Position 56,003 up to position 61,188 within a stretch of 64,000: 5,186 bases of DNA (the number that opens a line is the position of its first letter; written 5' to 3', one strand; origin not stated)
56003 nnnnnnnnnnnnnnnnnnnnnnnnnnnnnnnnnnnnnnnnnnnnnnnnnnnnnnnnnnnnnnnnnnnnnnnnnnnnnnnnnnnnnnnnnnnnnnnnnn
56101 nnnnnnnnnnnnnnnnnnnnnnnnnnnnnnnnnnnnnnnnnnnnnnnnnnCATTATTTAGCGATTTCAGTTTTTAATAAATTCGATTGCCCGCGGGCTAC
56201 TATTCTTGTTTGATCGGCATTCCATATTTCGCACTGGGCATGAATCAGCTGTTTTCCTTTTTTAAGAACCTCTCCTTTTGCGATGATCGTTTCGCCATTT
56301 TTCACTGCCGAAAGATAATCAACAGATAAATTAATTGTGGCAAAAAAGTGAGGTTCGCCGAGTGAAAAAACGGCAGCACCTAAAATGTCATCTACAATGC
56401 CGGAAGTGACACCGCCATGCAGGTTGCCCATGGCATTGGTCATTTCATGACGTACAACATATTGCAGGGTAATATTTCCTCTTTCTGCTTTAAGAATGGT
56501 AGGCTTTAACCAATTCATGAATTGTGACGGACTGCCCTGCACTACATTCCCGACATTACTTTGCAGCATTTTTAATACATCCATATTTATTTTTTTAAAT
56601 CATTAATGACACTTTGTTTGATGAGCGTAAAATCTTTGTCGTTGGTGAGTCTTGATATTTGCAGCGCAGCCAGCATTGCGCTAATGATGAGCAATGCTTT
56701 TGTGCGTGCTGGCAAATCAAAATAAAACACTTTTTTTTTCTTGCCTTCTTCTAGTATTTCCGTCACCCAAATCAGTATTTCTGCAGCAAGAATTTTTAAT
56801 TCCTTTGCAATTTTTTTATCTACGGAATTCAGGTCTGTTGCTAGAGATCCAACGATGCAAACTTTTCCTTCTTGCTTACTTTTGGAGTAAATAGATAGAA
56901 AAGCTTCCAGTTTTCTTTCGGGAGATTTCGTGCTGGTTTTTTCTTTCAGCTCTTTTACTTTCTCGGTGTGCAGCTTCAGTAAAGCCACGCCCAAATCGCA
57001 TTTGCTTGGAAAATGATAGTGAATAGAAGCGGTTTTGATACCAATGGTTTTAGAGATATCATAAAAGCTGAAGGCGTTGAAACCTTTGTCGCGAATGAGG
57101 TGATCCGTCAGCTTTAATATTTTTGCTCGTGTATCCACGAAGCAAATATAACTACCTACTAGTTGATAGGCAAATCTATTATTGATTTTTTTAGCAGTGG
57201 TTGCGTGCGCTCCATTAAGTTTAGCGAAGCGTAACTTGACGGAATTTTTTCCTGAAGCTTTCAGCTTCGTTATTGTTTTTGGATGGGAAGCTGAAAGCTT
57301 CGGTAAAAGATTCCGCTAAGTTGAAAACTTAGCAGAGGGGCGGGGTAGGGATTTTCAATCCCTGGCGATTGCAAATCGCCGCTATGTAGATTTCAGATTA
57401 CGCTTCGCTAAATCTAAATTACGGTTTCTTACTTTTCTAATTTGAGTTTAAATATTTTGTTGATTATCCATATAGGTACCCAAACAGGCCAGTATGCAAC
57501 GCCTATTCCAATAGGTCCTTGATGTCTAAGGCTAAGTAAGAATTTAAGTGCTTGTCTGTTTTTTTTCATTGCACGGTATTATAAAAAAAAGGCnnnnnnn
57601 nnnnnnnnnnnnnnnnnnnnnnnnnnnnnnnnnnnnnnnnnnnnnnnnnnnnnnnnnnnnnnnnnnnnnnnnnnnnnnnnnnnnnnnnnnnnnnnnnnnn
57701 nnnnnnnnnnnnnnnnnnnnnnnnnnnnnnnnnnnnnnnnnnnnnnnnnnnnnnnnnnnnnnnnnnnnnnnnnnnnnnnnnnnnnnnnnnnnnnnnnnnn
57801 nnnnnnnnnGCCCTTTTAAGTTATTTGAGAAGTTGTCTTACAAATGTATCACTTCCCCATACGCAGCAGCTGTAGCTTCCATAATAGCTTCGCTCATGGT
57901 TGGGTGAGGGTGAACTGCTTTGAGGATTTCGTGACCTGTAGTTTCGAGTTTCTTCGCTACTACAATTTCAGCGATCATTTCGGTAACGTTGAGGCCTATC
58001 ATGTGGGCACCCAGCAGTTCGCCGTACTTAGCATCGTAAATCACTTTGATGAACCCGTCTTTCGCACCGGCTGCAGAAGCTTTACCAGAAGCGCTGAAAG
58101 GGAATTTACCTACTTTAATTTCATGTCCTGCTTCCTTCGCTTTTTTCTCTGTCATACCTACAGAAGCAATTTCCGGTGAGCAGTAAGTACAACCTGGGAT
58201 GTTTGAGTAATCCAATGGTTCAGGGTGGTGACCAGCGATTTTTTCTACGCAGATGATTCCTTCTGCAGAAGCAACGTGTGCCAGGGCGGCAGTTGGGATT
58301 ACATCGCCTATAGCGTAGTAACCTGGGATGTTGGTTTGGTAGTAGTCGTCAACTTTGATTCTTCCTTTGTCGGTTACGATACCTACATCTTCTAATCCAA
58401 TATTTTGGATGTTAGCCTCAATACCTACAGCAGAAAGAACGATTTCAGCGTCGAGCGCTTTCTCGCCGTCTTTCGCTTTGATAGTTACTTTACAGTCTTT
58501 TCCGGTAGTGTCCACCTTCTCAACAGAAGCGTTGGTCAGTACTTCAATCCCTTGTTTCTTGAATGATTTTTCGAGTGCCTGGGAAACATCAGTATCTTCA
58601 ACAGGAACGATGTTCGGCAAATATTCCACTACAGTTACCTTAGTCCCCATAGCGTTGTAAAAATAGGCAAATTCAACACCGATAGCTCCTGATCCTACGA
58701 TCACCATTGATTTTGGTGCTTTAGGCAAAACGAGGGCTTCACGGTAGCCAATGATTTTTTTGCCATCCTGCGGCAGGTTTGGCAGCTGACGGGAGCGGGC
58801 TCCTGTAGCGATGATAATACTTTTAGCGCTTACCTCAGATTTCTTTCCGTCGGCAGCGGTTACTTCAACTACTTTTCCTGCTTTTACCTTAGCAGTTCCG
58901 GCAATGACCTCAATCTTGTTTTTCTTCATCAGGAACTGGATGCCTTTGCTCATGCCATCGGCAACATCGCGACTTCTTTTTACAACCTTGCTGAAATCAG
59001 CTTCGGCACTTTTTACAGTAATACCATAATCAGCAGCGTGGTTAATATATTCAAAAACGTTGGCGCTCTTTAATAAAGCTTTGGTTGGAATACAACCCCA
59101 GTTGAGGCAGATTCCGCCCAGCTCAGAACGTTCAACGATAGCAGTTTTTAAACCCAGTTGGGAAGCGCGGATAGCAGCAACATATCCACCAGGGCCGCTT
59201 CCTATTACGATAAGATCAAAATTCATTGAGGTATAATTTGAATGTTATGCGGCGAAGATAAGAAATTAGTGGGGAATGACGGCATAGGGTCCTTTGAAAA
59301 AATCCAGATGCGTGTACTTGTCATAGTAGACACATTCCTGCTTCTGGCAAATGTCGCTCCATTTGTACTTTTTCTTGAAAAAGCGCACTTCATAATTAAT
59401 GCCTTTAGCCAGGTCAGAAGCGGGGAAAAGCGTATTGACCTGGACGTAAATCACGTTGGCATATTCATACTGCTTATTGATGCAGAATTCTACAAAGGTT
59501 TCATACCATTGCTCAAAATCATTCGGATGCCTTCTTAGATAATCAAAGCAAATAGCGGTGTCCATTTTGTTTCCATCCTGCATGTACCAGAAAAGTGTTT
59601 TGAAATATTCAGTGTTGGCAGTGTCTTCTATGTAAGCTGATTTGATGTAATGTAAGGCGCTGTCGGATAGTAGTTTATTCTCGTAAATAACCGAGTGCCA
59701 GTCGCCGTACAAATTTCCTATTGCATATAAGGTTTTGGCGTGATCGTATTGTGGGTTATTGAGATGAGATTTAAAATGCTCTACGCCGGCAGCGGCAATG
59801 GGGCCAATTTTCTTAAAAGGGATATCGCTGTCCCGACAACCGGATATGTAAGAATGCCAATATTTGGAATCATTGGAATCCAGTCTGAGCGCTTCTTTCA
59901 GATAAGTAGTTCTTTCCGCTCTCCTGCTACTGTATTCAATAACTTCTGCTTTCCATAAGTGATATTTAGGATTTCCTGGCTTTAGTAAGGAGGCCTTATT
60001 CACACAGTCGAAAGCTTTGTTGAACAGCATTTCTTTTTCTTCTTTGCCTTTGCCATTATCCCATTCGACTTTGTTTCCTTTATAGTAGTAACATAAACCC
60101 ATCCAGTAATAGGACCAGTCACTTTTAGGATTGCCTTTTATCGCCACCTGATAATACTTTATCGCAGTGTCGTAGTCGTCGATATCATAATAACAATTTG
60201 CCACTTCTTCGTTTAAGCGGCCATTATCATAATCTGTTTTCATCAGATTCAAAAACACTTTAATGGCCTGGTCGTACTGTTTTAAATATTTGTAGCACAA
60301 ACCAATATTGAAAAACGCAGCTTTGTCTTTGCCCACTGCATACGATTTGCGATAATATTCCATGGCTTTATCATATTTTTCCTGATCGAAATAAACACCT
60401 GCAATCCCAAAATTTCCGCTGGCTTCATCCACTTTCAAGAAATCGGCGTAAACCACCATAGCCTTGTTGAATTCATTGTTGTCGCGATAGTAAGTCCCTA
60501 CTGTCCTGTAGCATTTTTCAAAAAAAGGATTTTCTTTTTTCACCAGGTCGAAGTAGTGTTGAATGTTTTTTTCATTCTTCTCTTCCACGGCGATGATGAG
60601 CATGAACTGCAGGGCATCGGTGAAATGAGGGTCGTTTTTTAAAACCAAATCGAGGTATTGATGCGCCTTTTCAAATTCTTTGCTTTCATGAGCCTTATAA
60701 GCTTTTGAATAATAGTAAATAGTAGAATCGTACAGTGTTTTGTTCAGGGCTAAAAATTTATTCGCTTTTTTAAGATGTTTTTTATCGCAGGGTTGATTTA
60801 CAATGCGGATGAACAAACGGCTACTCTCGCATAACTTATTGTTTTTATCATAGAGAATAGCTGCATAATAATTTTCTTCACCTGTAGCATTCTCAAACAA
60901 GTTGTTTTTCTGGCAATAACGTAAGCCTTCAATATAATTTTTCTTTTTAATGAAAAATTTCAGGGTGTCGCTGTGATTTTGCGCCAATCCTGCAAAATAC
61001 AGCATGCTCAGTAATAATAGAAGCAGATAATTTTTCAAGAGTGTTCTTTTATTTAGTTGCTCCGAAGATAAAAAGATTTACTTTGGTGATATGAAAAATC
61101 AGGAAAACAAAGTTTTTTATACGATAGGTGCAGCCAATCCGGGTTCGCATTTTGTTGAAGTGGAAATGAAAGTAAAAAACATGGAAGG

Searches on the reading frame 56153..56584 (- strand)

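Call 46: search_protein_families(library=pfam, proteins=[window:56153-56584:-], max_evalue=0.001)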
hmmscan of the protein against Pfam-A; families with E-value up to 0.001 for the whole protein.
window:56153-56584:- (143 aa): 2 families
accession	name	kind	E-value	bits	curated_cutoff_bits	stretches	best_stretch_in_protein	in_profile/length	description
PF03061.28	4HBT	-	1.1e-16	61.4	20.6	1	52-127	1-77/79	Thioesterase superfamily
PF13622.12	4HBT_3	-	1.2e-06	29.1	24.3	1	50-129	6-77/83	Acyl-CoA thioesterase N-terminal domain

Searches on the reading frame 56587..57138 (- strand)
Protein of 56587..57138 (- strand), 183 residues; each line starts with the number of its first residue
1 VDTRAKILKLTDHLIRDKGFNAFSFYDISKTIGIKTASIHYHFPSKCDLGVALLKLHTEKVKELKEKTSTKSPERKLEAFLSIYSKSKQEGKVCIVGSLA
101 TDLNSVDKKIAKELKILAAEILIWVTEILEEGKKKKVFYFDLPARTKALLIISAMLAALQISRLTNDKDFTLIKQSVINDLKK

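Call 46: search_protein_families(library=pfam, proteins=[window:56587-57138:-], max_evalue=0.001)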
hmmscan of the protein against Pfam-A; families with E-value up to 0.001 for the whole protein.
window:56587-57138:- (183 aa): 2 families
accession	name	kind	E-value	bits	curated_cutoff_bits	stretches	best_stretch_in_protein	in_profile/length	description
PF00440.29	TetR_N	-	7.9e-09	35.6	24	1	7-49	1-43/47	Bacterial regulatory proteins, tetR family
PF16925.10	TetR_C_13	-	0.00031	21.6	27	1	77-169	5-100/109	Tetracyclin repressor-like, C-terminal domain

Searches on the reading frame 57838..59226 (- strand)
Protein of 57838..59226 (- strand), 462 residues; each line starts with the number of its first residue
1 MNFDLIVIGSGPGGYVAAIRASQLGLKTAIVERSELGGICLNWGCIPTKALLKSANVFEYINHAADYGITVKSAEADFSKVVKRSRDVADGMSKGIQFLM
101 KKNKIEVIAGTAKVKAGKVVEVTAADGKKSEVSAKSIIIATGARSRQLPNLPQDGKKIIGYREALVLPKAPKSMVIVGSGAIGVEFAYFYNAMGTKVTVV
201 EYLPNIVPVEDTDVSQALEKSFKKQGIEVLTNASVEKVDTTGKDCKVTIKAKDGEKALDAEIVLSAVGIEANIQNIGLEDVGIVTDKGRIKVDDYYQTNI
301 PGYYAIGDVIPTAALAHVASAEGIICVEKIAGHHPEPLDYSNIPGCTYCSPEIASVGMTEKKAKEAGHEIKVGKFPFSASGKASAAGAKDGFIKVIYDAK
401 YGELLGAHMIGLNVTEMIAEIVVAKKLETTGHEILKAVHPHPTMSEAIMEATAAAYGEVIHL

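Call 46: search_protein_families(library=pfam, proteins=[window:57838-59226:-], max_evalue=0.001)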
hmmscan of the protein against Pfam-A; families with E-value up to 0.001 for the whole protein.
window:57838-59226:- (462 aa): 12 families
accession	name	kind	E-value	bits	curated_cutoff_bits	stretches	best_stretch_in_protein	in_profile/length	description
PF07992.20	Pyr_redox_2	-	7e-71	239.5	26.1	1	3-323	1-291/291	Pyridine nucleotide-disulphide oxidoreductase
PF02852.28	Pyr_redox_dim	-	7.1e-38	129.6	25.3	1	343-451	1-109/110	Pyridine nucleotide-disulphide oxidoreductase, dimerisation domain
PF00070.33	Pyr_redox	-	6.8e-26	91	22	1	174-251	2-79/82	Pyridine nucleotide-disulphide oxidoreductase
PF13738.12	Pyr_redox_3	-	8.3e-17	61.8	30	1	6-307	1-305/305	Pyridine nucleotide-disulphide oxidoreductase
PF00890.30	FAD_binding_2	-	4e-10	39.9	20.4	1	4-41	1-38/414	FAD binding domain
PF12831.13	FAD_oxidored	-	1.1e-09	38.5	27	1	4-142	1-145/416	FAD dependent oxidoreductase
PF01134.28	GIDA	-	1.3e-08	34.8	22.1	1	4-144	1-151/391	Glucose inhibited division protein A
PF01266.30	DAO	-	2.2e-08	34.5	27.9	0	210-272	147-207/353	FAD dependent oxidoreductase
PF03486.20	HI0933_like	-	5.5e-08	33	50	0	4-35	2-33/244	HI0933-like protein Rossmann domain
PF13450.12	NAD_binding_8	-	2.2e-07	31.5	21.9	0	7-40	1-35/68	NAD(P)-binding Rossmann-like domain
PF13434.12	Lys_Orn_oxgnase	-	8.8e-06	25.5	21.3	1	88-215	104-234/339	L-lysine 6-monooxygenase/L-ornithine 5-monooxygenase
PF01494.25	FAD_binding_3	-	7.2e-05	22.6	22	0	4-34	3-33/349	FAD binding domain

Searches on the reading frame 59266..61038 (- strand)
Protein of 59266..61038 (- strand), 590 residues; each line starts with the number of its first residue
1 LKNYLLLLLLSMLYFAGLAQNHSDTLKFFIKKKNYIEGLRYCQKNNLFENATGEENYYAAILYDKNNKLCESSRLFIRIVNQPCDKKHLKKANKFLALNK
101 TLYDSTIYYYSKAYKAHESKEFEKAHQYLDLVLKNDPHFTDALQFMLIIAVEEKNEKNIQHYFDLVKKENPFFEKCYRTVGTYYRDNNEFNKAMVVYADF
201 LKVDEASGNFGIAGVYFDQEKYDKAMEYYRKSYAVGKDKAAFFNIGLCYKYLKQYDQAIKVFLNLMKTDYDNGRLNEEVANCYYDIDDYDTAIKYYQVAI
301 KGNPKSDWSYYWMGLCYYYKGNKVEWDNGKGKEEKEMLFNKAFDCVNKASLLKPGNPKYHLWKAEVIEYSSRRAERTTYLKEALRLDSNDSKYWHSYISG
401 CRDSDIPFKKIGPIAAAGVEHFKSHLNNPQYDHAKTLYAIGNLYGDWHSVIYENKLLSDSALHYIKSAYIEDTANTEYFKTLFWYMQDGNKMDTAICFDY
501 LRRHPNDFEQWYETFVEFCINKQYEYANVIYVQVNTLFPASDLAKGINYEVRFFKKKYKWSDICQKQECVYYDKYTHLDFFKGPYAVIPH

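Call 46: search_protein_families(library=pfam, proteins=[window:59266-61038:-], max_evalue=0.001)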
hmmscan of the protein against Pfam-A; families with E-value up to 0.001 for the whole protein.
window:59266-61038:- (590 aa): 13 families
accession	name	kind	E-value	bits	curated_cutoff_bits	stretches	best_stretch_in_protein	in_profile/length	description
PF07719.23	TPR_2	-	9.5e-13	47.6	27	0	241-269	3-31/34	Tetratricopeptide repeat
PF13428.12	TPR_14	-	1.1e-12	47.8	23.5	0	279-313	7-41/44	Tetratricopeptide repeat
PF13432.12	TPR_16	-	1.8e-10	41.5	32.7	1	251-306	9-64/65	Tetratricopeptide repeat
PF00515.34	TPR_1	-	1.9e-10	40.5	27.8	1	241-262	3-24/34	Tetratricopeptide repeat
PF13176.12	TPR_7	-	1.5e-09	37.6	27.9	0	241-273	1-33/36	Tetratricopeptide repeat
PF14559.12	TPR_19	-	5.8e-09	36.6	25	0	217-275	2-61/68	Tetratricopeptide repeat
PF13174.12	TPR_6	-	5.8e-09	36.5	26.3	0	241-267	2-28/33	Tetratricopeptide repeat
PF13181.12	TPR_8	-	1.3e-08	34.7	25.7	0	241-267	3-29/34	Tetratricopeptide repeat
PF13424.12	TPR_12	-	2.1e-08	34.6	30.1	1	211-262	8-68/77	Tetratricopeptide repeat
PF12895.13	ANAPC3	-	6.2e-08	33.2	27.2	1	188-263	3-80/82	Anaphase-promoting complex, cyclosome, subunit 3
PF23914.1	TPR_CcmH_CycH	-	8.6e-08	32.6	42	0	254-307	102-155/158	Cytochrome c-type biogenesis protein H TPR domain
PF13414.12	TPR_11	-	1.6e-05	24.9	26.8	1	281-321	2-42/42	TPR repeat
PF24575.1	TPR_Slam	-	0.0003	21.6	35.2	0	194-234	35-75/104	Surface lipoprotein assembly modifier, N-terminal TPR repeats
